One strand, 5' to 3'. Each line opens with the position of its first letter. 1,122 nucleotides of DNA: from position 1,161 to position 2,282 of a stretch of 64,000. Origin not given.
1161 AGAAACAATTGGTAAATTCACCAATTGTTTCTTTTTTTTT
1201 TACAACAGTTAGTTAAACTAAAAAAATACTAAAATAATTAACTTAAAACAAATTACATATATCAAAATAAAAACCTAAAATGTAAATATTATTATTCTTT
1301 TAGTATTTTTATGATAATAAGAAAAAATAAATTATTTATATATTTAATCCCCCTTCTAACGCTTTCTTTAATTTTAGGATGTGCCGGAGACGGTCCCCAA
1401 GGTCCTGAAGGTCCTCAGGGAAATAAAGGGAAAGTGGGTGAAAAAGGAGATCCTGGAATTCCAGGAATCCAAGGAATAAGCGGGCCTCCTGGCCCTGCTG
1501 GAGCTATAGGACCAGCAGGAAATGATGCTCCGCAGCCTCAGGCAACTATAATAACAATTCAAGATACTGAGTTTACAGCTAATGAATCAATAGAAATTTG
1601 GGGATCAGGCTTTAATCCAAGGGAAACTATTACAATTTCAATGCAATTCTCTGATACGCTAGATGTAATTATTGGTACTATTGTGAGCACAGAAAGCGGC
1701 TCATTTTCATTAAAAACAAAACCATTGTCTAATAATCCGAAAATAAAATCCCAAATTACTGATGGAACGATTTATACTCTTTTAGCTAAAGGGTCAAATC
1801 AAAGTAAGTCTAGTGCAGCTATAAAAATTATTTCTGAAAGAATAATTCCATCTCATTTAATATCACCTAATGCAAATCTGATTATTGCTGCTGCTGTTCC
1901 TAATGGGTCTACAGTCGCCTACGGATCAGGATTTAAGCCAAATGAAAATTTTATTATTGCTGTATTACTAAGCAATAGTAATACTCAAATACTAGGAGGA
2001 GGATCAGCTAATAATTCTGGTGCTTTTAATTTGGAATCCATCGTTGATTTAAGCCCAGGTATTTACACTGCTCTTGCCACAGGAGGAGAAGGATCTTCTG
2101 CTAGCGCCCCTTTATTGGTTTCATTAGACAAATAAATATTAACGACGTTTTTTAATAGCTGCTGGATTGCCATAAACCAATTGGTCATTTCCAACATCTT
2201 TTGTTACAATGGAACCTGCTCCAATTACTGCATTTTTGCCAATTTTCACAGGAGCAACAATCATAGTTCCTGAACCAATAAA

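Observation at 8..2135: Tandem trio of collagen-like (G-X-Y) lipoproteins with a shared C-terminal beta-domain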

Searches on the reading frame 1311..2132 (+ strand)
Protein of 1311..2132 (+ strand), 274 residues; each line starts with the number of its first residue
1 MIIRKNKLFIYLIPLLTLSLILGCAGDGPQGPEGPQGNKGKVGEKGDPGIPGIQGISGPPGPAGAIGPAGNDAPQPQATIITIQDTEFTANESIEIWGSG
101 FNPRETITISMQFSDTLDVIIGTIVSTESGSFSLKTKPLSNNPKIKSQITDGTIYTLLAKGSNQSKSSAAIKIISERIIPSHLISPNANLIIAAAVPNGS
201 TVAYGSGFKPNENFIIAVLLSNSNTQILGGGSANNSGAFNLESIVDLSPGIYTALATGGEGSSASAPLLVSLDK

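Call 4: search_protein_families(library=pfam, proteins=[window:1311-2132:+], max_evalue=1)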
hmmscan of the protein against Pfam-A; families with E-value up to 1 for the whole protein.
window:1311-2132:+ (274 aa): 3 families
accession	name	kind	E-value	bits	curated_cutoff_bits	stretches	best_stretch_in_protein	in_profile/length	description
PF01391.23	Collagen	-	6.2e-07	29.5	27.2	1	28-72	7-54/60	Collagen triple helix repeat (20 copies)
PF17936.7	Big_6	-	0.015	15.9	27.6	0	218-242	27-51/83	Bacterial Ig domain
PF13807.11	GNVR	-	0.13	12.6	27.7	1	152-204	17-74/82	G-rich domain on putative tyrosine kinase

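Call 38: predict_structure(alignment_id=A3)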
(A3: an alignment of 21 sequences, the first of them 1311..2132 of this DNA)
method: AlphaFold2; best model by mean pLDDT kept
length: 274 residues; sequences in the alignment: 21
mean_pLDDT: 82.0   pTM: 0.47
mean pLDDT of the five models: 82.0, 81.2, 81.1, 79.7, 79.5
residues with pLDDT >= 90: 153; 70-90: 49; 50-70: 56; < 50: 16
segments of 3 or more residues with pLDDT < 50: 1-3, 5-12
pLDDT, mean of each block of 10 residues (from residue 1): 45 51 51 59 59 69 83 65 81 91 96 90 95 94 91 93 93 81 70 97 96 94 89 96 97 93 93 87
secondary structure, 60 per line:
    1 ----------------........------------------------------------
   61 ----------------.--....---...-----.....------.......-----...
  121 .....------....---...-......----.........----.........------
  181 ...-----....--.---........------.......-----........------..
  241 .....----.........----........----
elements in order: H17-24 E80-83 E87-89 E95-99 E106-112 E118-125 E132-135 H143-148 E153-161 E166-174 E189-192 E199-206 E213-219 E225-232 E239-245 E250-258 E263-270

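Call 45: search_protein_families(library=ncbifam, proteins=[window:1311-2132:+], max_evalue=0.1)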
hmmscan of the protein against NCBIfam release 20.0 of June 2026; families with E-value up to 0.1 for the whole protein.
window:1311-2132:+ (274 aa): 3 families
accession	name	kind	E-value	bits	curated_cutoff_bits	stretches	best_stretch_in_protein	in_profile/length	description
NF038329.2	gly_rich_SclB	equivalog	4.8e-06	25.7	325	1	28-74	168-214/442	LPXTG-anchored collagen-like adhesin Scl2/SclB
NF046116.1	adhesin_Lcl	equivalog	3e-05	22.7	500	1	28-72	54-98/431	collagen-like adhesin Lcl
NF038330.1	adhesin_SclA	exception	5.9e-05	22.9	400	1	28-71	120-172/405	LPXTG-anchored collagen-like adhesin Scl1/SclA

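Call 46: search_protein_families(library=phrogs, proteins=[window:1311-2132:+], max_evalue=0.01)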
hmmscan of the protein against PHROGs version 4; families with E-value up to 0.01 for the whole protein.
window:1311-2132:+ (274 aa): 25 families
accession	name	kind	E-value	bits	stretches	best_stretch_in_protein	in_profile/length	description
phrog_5073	-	tail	4.9e-14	53.2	1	28-137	318-422/519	tail fiber protein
phrog_819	-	tail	8.4e-12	45.1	1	28-72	630-677/1024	tail protein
phrog_366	-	tail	3.4e-09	37.7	1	27-78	344-397/474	tail fiber protein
phrog_10972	-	tail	5.4e-09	37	1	27-87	159-218/343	tail fiber protein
phrog_13892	-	tail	7.8e-08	32.8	1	28-88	36-96/676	minor tail protein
phrog_6320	-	tail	4.6e-07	30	1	28-78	152-208/745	tail fiber protein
phrog_26654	-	unknown function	5.2e-07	30.4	1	27-78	90-142/360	-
phrog_1806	-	tail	6.9e-05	23.3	1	28-72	109-153/276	collagen like minor tail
phrog_13419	-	unknown function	0.00019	22.2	1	15-48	15-45/50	-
phrog_16032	-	unknown function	0.00021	21.8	1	34-73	227-269/331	-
phrog_8745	-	tail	0.00024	19.5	1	28-73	1422-1467/1803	tail fiber protein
phrog_38537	-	tail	0.00028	20.7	1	27-77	46-96/611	tail fiber protein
phrog_17587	-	tail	0.00037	20.1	1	28-75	366-413/641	tail fiber protein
phrog_3904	-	tail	0.00039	19.8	1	28-90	675-736/1086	tail fiber protein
phrog_26303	-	unknown function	0.00063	21.4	1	27-79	46-98/114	-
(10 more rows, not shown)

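Call 65: search_protein_families(library=pfam, alignment_id=A3, max_evalue=0.1)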
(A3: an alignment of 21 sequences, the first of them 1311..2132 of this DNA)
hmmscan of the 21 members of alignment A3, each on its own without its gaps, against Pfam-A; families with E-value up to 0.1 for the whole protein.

A. member 1, window:1311-2132:+ (274 aa): 2 families
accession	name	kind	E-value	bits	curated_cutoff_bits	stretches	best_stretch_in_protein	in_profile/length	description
PF01391.23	Collagen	-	6.2e-07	29.5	27.2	1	28-72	7-54/60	Collagen triple helix repeat (20 copies)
PF17936.7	Big_6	-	0.015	15.9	27.6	0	218-242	27-51/83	Bacterial Ig domain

B. families by the number of members that match (of 21 scanned): 4 families
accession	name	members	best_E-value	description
PF01391.23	Collagen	21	5.6e-11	Collagen triple helix repeat (20 copies)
PF17936.7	Big_6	6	0.00015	Bacterial Ig domain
PF21337.3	Peptidase_M17_N_1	2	0.0087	M17 aminopeptidase, N-terminal domain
PF24681.1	Kelch_KLHDC2_KLHL20_DRC7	1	0.039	KLHDC2/KLHL20/DRC7 Kelch-repeats domain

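Call 68: fold_search(model_id=the predicted structure, library=pdb)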
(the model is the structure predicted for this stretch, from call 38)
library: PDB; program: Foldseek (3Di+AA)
matches with E <= 10: 1949; with E <= 0.001: 364
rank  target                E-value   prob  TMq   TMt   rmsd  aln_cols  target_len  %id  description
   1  1g0d                  4.0e-08  1.00  0.24  0.13  10.1       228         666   10  CRYSTAL STRUCTURE OF RED SEA BREAM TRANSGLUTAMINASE (released 2001-05-23)
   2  6xi3                  4.2e-08  1.00  0.27  0.19  14.9       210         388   19  Crystal structure of tetra-tandem repeat in extending region of large adhesion protein (released 2020-10-14)
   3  1nug_B                8.1e-08  1.00  0.24  0.14  10.4       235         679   11  Role of Calcium Ions in the Activation and Activity of the Transglutaminase 3 Enzyme (2 calciums, 1 Mg, inactive form) (released 2003-04-22)
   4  5hcc_B                9.5e-08  1.00  0.26  0.14   9.5       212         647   14  Ternary complex of human Complement C5 with Ornithodoros moubata OmCI and Dermacentor andersoni RaCI3. (released 2016-03-30)
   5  5gni_A                1.8e-07  1.00  0.25  0.33  14.5       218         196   11  The crystal structure of PECAM-1 IgL1-2 trans-homophilic dimer (released 2016-12-21)
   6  5jpm_A                2.1e-07  1.00  0.28  0.16   8.7       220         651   13  Structure of the complex of human complement C4 with MASP-2 rebuilt using iMDFF (released 2016-08-10)
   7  1l9m_B                3.9e-07  1.00  0.24  0.13  11.3       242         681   10  Three-dimensional structure of the human transglutaminase 3 enzyme: binding of calcium ions change structure for activ (released 2002-05-29)
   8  8coe_C                5.4e-07  1.00  0.26  0.14   9.7       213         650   14  complement C5 in complex with the LCP0195 nanobody (released 2024-01-03)
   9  5gni_B                6.7e-07  1.00  0.25  0.34  14.4       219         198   12  The crystal structure of PECAM-1 IgL1-2 trans-homophilic dimer (released 2016-12-21)
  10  1ggt_B                1.3e-06  1.00  0.25  0.13  10.1       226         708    8  THREE-DIMENSIONAL STRUCTURE OF A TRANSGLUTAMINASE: HUMAN BLOOD COAGULATION FACTOR XIII (released 1995-07-31)
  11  1evu_B                1.3e-06  1.00  0.21  0.12  10.9       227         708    8  HUMAN FACTOR XIII WITH CALCIUM BOUND IN THE ION SITE (released 2000-05-10)
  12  1fie_B                1.4e-06  1.00  0.22  0.11  11.0       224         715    7  RECOMBINANT HUMAN COAGULATION FACTOR XIII (released 1997-02-12)
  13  8oxy_A                1.4e-06  1.00  0.23  0.14   9.9       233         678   12  Transglutaminase 3 without calcium in complex with DH patient-derived Fab DH63-B02 (released 2023-10-18)
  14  3p2t                  1.5e-06  1.00  0.26  0.34  12.8       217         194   10  Crystal Structure of Leukocyte Ig-like Receptor LILRB4 (ILT3/LIR-5/CD85k) (released 2011-03-30)
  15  9u5z_E                1.6e-06  1.00  0.35  0.10   7.4       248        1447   11  C3 convertases zymogen C4b2 in activation state (released 2026-01-14)
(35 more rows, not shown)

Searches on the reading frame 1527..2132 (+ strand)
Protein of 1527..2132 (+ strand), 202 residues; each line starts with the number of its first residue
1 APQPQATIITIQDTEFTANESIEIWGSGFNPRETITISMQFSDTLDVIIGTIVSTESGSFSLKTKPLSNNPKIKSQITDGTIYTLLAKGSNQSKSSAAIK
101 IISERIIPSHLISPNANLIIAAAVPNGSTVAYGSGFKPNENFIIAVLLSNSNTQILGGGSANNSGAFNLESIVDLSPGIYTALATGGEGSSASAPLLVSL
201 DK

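Call 61: find_homologous_proteins(query=window:1527-2132:+, max_evalue=0.00001)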
Query window:1527-2132:+ (202 aa): 29 proteins with E <= 0.00001 among 427 candidates.
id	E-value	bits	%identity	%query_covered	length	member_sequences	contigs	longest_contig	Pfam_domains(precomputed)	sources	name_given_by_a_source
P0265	1.4e-118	411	100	100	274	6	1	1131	PF01391.24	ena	-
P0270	5.8e-110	383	93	100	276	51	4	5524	PF01391.24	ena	-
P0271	5.1e-99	348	84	100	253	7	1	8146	PF01391.24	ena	-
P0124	2.4e-98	345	83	100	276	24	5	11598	PF01391.24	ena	-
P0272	1.1e-94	333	80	100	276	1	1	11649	PF01391.24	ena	-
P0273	1.2e-94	333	79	100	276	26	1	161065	PF01391.24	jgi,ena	-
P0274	4.3e-94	331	79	100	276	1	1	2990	PF01391.24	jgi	-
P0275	2.7e-93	329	80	100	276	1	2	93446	PF01391.24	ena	-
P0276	3.5e-93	329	80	100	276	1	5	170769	PF01391.24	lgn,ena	-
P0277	4.6e-93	328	79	100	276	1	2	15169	PF01391.24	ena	-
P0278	6.8e-93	328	80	100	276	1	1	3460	PF01391.24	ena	-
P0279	8.9e-93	327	79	100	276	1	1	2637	PF01391.24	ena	-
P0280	8.9e-93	327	79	100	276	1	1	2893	PF01391.24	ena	-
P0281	1.3e-92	327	79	100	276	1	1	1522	PF01391.24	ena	-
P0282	1.9e-92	326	78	100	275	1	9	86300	PF01391.24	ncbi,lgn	-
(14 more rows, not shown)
